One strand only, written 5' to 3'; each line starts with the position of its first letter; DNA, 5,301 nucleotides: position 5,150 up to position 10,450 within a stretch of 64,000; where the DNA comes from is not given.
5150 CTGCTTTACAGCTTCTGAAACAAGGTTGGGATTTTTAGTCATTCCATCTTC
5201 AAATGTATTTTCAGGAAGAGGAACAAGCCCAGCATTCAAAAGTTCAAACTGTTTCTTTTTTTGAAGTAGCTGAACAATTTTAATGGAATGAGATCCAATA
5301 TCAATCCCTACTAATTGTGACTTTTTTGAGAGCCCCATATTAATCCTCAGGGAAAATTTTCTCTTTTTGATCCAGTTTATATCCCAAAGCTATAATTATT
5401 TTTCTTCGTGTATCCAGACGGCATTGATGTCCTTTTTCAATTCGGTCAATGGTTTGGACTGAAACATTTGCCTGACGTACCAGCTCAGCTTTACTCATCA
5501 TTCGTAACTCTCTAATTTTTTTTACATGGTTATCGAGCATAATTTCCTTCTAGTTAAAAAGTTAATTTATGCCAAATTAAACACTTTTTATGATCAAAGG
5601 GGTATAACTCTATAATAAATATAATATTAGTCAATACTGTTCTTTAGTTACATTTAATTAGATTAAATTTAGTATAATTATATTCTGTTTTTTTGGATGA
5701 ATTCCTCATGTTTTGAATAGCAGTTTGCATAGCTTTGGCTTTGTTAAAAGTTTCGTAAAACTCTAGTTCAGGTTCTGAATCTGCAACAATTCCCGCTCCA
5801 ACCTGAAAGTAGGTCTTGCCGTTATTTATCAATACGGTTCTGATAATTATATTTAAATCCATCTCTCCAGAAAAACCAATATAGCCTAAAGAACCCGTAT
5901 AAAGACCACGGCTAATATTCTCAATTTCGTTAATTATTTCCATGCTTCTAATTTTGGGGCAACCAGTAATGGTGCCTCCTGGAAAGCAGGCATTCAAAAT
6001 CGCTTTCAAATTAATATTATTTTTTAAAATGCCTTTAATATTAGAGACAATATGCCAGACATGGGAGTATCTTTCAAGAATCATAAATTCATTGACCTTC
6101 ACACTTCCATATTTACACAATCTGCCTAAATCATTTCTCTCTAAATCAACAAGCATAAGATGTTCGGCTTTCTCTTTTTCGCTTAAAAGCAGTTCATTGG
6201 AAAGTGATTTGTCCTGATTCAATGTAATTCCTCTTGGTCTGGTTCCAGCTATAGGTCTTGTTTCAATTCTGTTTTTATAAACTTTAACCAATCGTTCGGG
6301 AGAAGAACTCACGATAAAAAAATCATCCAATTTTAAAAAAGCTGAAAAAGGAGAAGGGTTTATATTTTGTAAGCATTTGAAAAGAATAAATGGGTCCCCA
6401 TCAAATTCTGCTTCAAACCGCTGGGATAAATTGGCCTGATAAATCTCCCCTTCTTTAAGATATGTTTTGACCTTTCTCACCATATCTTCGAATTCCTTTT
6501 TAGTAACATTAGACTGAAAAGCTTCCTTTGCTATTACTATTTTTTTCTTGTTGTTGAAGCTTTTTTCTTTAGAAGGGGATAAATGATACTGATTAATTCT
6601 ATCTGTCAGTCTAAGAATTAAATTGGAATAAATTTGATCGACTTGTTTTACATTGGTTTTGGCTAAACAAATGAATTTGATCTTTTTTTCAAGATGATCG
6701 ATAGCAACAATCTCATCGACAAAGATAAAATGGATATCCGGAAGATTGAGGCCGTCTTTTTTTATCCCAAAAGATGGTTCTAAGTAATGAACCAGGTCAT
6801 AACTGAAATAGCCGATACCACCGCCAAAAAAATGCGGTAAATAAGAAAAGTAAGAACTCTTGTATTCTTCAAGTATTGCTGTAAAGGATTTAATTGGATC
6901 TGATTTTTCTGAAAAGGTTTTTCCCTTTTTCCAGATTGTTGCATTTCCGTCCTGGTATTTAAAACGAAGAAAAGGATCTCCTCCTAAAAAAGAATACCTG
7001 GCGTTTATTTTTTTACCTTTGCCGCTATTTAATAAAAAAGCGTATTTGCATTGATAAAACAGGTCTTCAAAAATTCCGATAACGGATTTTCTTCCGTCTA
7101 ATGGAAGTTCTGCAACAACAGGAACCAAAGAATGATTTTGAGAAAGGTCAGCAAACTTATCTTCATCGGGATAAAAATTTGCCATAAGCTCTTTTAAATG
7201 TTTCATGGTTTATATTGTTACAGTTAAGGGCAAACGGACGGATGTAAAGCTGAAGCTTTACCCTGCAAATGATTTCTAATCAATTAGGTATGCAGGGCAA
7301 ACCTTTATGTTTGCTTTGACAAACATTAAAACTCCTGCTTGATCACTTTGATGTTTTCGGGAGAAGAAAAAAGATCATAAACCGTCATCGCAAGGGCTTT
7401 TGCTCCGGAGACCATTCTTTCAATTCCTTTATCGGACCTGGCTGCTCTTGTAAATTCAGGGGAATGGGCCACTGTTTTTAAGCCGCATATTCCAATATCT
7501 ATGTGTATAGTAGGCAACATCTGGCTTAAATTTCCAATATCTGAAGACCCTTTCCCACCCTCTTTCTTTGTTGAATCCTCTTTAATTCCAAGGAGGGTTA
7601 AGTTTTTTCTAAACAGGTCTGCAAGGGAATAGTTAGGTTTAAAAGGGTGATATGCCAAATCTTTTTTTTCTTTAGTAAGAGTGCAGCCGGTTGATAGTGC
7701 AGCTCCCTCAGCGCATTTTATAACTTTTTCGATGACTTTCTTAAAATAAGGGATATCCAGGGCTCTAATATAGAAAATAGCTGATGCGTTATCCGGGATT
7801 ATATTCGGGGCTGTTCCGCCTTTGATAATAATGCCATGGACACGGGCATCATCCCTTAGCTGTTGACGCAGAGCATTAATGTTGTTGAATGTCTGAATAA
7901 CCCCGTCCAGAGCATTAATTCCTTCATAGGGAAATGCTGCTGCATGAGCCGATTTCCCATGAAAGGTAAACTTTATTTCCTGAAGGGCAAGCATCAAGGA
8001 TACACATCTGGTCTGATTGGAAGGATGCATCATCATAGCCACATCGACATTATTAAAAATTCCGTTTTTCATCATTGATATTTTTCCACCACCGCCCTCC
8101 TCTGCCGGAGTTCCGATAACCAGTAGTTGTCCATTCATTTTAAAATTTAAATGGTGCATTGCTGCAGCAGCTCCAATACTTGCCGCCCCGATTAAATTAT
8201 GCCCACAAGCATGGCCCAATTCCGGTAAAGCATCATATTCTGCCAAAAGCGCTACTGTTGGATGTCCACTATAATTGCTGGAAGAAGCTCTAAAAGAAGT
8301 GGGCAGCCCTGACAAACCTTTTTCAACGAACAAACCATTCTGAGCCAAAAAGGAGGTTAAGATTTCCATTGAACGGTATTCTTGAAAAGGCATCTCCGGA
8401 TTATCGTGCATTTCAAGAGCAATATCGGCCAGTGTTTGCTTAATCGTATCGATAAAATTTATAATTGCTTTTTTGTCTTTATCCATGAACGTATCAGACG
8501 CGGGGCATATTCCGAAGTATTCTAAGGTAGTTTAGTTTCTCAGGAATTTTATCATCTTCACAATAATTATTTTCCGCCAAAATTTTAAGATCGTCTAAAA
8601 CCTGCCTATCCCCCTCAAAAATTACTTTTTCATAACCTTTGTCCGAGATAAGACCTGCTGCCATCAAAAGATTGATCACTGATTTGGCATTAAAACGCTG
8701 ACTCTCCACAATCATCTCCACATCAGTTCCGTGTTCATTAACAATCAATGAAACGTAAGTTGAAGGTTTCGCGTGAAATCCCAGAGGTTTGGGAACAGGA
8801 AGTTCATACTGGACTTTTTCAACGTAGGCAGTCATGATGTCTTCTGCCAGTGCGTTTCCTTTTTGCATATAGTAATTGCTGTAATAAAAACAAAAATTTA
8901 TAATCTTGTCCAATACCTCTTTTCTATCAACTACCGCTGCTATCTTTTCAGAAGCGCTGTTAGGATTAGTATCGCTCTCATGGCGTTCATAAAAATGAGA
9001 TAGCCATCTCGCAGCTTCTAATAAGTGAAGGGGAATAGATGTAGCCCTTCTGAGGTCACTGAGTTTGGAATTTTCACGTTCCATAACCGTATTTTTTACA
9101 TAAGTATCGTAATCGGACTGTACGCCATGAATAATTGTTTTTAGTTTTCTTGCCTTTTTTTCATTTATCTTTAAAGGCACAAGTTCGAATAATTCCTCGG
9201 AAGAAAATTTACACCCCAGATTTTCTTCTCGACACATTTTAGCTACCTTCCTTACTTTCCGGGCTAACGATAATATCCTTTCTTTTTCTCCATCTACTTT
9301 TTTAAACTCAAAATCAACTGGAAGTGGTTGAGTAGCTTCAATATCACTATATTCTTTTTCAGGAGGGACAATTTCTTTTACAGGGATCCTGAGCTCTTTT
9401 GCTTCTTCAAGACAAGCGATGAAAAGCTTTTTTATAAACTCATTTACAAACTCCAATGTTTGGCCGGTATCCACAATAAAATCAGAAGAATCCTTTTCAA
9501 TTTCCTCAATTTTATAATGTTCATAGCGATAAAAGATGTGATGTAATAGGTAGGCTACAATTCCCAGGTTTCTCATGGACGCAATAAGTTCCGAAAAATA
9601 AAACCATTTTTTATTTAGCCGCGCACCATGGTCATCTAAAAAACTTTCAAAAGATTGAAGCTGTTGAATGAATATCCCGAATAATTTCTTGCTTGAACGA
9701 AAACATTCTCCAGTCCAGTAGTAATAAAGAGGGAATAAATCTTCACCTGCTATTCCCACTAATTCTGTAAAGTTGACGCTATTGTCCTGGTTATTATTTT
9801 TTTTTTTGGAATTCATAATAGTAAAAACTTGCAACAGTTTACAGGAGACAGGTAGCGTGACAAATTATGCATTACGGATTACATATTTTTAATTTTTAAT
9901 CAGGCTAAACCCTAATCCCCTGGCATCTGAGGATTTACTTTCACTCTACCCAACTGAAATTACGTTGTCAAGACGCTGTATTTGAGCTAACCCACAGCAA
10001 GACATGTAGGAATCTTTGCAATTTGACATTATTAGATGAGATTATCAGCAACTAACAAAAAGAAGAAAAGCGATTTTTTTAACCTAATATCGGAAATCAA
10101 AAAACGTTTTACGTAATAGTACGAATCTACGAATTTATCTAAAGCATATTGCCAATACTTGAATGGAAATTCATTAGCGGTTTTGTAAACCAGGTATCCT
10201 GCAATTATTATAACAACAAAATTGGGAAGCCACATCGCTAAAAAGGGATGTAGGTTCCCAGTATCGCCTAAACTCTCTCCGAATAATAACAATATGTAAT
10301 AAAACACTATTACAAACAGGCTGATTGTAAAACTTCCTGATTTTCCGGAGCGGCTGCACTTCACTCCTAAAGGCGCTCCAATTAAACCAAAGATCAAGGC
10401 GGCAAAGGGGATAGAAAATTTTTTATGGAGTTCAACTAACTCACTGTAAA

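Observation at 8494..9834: HPr (PTS phosphocarrier) domain fused to a large uncharacterised N-terminal region, in an apparent operon with M20 amidohydrolase and a PabB/TrpE-like enzyme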

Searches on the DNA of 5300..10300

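Call 92: search_rna_families(source=window, start=5300, end=10300, threshold=evalue, max_evalue=1)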
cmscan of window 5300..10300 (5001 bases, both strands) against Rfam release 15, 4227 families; matches with E-value up to 1: 1.
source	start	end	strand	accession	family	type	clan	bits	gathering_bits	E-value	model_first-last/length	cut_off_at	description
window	9345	9416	+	RF02219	ZNRD1-AS1_2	Gene; lncRNA;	-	17.5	60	0.69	1-76/76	no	ZNRD1 antisense RNA 1 conserved region 2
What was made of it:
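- No riboswitch was found (call 92).
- Tried and rejected: None found (call 92).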

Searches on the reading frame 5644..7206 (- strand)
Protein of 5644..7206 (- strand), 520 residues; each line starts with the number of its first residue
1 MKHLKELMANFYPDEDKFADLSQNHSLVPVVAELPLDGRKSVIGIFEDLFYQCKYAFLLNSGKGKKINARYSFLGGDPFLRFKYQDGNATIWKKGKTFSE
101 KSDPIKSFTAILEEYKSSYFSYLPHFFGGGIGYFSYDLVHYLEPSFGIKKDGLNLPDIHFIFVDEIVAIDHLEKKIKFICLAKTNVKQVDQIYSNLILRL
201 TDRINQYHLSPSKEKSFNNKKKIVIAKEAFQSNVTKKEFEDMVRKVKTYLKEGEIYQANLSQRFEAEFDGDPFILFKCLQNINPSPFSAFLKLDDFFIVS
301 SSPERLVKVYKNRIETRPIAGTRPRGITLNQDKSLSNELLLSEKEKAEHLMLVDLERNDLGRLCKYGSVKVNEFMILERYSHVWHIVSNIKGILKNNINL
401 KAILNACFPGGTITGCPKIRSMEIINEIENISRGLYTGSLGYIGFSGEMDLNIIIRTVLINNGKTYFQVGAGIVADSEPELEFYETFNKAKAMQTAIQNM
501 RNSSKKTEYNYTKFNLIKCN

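Call 3: search_protein_families(library=pfam, proteins=[window:5644-7206:-], max_evalue=1)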
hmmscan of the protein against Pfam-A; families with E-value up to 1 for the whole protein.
window:5644-7206:- (520 aa): 3 families
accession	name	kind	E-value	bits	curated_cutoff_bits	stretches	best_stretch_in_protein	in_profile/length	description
PF00425.24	Chorismate_bind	-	4.4e-92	308.7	27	1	236-489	2-257/257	chorismate binding enzyme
PF04715.19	Anth_synt_I_N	-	2.9e-28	99.3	23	1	52-176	15-138/140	Anthranilate synthase component I, N terminal region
PF23179.1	bHLH_INO2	-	0.34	11.5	23.4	0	380-405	48-73/74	INO2 bHLH domain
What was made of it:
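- On PabB / TrpE (neighbour gene 5644-7206): Chorismate_bind domain E 4e-92 (call 3).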

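Call 4: search_protein_families(library=ncbifam, proteins=[window:5644-7206:-], max_evalue=1)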
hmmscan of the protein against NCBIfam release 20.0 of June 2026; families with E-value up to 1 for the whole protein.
window:5644-7206:- (520 aa): 26 families (the best 25 are shown)
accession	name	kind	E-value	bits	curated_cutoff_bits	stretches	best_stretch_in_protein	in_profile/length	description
TIGR00564.1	trpE_most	equivalog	1.4e-140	469.3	517.7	1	47-497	11-454/455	anthranilate synthase component I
NF010086.0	PRK13571.1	equivalog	1.5e-128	429.5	693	1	12-500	8-500/510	anthranilate synthase component I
TIGR01820.1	TrpE-arch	equivalog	3.9e-126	422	512.05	1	46-497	5-448/449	anthranilate synthase component I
NF004610.0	PRK05940.1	equivalog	1.3e-124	416.6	568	1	33-503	12-465/467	anthranilate synthase component I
NF006563.0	PRK09070.1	equivalog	2.4e-117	392.3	514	1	54-498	23-445/447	aminodeoxychorismate synthase component I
TIGR01824.1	PabB-clade2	equivalog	7.1e-109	364.3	408.55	1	128-493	1-355/355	aminodeoxychorismate synthase, component I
NF010089.0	PRK13574.1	equivalog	1.1e-98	331.1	527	2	229-497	150-418/421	anthranilate synthase component I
TIGR00553.1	pabB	equivalog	2.8e-97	325.8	328.4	1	131-492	2-328/329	aminodeoxychorismate synthase component I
NF012009.0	PRK15465.1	equivalog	1.4e-93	313.9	622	1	49-493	24-447/453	aminodeoxychorismate synthase component 1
NF010087.0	PRK13572.1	equivalog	4.7e-93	312.2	580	1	52-498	20-432/435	anthranilate synthase component I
NF010079.0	PRK13564.1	equivalog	1.7e-89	301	471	1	104-503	123-517/521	anthranilate synthase component 1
NF005698.0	PRK07508.1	equivalog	2.6e-81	273.1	452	1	226-495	106-377/383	aminodeoxychorismate synthase component I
TIGR00565.1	trpE_proteo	equivalog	5e-79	266.5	494.65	1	132-500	131-496/498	anthranilate synthase component I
NF010082.0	PRK13567.1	equivalog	1.7e-75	254.6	576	1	57-493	25-463/468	anthranilate synthase component I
NF010081.0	PRK13566.1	equivalog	7.4e-69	232.8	645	1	129-509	158-519/729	anthranilate synthase component I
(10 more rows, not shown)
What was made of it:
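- On PabB / TrpE (neighbour gene 5644-7206): All TrpE and PabB equivalog models are below cut-off, the nearest being TIGR00553 pabB at 325.8 against 328.4 (call 4).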

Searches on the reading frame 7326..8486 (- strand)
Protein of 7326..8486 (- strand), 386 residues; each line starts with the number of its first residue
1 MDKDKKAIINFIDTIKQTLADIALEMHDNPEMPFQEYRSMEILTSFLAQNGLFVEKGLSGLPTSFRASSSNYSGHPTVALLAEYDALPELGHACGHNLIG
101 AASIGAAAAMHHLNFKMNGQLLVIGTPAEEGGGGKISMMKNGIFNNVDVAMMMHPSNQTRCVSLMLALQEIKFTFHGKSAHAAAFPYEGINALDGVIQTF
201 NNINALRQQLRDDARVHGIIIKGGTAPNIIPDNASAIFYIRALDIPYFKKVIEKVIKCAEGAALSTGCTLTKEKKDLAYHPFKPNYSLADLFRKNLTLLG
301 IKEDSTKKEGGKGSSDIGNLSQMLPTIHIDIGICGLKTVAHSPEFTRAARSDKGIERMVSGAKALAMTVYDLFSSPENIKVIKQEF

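Call 3: search_protein_families(library=pfam, proteins=[window:7326-8486:-], max_evalue=1)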
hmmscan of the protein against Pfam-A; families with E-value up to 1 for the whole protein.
window:7326-8486:- (386 aa): 2 families
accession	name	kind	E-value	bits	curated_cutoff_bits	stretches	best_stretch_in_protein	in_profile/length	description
PF07687.19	M20_dimer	-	8e-11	42.3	21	1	171-261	9-101/107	Peptidase dimerisation domain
PF01546.33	Peptidase_M20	-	8.7e-11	42.5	24.6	1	82-354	4-196/206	Peptidase family M20/M25/M40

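Call 4: search_protein_families(library=ncbifam, proteins=[window:7326-8486:-], max_evalue=1)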
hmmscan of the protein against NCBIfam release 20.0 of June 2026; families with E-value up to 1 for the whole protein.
window:7326-8486:- (386 aa): 27 families (the best 25 are shown)
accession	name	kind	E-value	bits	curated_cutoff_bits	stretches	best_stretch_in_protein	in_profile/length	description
TIGR01891.1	amidohydrolases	subfamily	6.7e-63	213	153.75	1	20-349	2-360/366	amidohydrolase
NF040868.1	carboxypep_CpsA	equivalog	4.4e-26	91.5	500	1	6-268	2-288/391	carboxypeptidase CpsA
TIGR01910.1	DapE-ArgE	subfamily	9.3e-14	51.4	217.6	1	101-245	111-262/373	ArgE/DapE family deacylase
NF038260.1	ectoine_DoeB_2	equivalog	4.6e-13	48.8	550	1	21-274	10-283/378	N(2)-acetyl-L-2,4-diaminobutanoate deacetylase DoeB2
NF006365.0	PRK08588.1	subfamily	1.1e-12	48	289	1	102-255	112-271/383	succinyl-diaminopimelate desuccinylase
NF004788.0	PRK06133.1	subfamily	5.7e-11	42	349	1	106-256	154-304/417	glutamate carboxypeptidase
NF005602.0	PRK07338.1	equivalog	8.2e-10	37.8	357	1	169-257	206-293/409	hydrolase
TIGR01883.1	PepT-like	hypoth_equivalog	1.3e-09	37.6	274.25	1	167-334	171-335/361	peptidase T-like protein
NF009555.0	PRK13004.1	equivalog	5.2e-06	25.6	321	1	101-214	116-228/399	YgeY family selenium metabolism-linked hydrolase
NF006404.0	PRK08652.1-2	equivalog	7.6e-06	25.1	348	1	128-240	114-216/332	acetylornithine deacetylase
NF006771.0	PRK09290.1-5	subfamily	1.7e-05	23.5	399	1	161-305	208-353/413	allantoate amidohydrolase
TIGR01900.1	dapE-gram_pos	equivalog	2.6e-05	23.3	304.2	1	141-235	139-237/351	succinyl-diaminopimelate desuccinylase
NF005710.0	PRK07522.1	subfamily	3.7e-05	23.1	412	1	171-261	185-285/391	acetylornithine deacetylase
TIGR01892.1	AcOrn-deacetyl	equivalog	4.4e-05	22.7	297.7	1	169-276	170-286/365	acetylornithine deacetylase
NF006399.0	PRK08651.1-2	equivalog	6e-05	22.2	381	1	109-206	119-216/405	succinyl-diaminopimelate desuccinylase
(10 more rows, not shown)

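Call 83: search_solved_structures(query=window:7326-8486:-, max_evalue=1e-10, show_alignments=1)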
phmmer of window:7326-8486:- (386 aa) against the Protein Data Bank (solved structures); distinct sequences matched with E-value up to 1e-10: 6.
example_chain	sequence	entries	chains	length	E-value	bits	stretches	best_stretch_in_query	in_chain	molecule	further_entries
3ram_A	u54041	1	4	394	2.7e-74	253.6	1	4-377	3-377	HmrA protein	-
7yh4_A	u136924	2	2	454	3.2e-68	233.6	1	12-386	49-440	Xaa-Arg dipeptidase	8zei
8xzc_A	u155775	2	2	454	9.7e-68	232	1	12-386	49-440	Xaa-Arg dipeptidase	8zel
1ysj_A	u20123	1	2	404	1e-14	57.5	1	19-346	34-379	protein yxeP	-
3io1_A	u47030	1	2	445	1e-11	47.7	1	90-244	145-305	Aminobenzoyl-glutamate utilization protein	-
1xmb_A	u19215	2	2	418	1.1e-11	47.6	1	20-325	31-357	IAA-amino acid hydrolase homolog 2 | IAA-amino acid hydrolase ILR1-like 2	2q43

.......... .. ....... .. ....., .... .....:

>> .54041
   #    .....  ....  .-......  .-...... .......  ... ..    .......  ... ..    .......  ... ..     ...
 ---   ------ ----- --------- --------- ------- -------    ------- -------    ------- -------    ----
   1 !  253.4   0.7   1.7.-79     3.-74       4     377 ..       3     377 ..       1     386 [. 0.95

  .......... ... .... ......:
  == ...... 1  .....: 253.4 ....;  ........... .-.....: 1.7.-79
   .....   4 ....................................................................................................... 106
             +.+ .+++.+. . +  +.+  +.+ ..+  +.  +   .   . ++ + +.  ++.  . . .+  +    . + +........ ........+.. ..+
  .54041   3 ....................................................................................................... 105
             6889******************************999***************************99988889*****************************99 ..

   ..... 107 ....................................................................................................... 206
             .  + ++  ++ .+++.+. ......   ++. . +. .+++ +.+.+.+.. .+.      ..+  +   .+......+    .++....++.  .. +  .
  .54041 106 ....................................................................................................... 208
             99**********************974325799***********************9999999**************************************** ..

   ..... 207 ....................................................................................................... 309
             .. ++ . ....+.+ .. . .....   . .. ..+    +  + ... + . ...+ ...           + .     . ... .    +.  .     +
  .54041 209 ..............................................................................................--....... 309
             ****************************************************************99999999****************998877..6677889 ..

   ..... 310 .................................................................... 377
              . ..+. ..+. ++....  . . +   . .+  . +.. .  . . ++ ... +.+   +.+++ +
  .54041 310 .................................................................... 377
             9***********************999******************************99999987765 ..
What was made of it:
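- On AbgB p-aminobenzoyl-glutamate hydrolase (neighbour gene 7326-8486): Closest solved relatives are HmrA and PM20D2 (call 83).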
